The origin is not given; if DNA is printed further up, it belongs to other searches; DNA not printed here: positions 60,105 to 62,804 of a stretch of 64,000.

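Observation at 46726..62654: Six tandem ~800-aa PilX-N-anchored paralogs: one conserved scaffold, a different central cassette in every copy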

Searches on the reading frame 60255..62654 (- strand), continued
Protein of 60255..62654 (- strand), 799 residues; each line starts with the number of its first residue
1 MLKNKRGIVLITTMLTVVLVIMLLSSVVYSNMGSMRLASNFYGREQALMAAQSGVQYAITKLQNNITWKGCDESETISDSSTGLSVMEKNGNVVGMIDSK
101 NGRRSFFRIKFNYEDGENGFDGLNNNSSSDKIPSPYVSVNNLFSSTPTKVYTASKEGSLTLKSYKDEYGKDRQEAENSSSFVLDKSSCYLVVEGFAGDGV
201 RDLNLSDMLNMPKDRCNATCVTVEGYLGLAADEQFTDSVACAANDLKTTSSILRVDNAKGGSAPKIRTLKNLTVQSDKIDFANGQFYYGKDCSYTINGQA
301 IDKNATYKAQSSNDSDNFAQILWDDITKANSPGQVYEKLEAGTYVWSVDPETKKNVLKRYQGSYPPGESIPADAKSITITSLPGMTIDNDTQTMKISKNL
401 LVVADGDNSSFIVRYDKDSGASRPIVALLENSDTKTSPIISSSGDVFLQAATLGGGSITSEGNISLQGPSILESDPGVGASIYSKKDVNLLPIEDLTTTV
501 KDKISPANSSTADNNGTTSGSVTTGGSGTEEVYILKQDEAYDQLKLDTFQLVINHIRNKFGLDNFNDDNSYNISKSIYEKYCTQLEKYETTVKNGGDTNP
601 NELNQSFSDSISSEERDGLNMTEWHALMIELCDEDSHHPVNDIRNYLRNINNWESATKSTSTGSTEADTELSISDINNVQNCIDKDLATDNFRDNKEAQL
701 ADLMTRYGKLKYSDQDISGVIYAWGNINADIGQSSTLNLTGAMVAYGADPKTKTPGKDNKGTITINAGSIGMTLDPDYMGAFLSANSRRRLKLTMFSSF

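Call 98: find_encoding_contigs(protein=P0311, flank=10000, max_places=2)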
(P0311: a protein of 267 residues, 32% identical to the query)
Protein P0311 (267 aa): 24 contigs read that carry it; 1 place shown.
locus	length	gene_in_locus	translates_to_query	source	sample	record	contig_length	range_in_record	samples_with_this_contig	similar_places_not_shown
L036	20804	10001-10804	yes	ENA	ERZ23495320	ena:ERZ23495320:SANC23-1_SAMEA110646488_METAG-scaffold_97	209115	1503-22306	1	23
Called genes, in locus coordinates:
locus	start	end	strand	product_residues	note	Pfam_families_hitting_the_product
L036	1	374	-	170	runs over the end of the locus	PF00578:AhpC-TSA, PF08534:Redoxin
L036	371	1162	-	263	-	-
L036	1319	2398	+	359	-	-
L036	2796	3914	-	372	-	PF26745:SPM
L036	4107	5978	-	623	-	-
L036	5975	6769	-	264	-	-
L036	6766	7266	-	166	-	-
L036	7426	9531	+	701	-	-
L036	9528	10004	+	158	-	-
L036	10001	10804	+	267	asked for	-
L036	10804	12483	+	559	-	PF07969:Amidohydro_3, PF01979:Amidohydro_1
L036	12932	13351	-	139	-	-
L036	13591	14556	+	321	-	-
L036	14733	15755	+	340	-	PF00482:T2SSF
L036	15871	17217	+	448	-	PF00202:Aminotran_3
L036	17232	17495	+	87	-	-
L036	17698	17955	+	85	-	-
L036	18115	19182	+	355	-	-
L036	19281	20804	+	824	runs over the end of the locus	PF05175:MTS (weak)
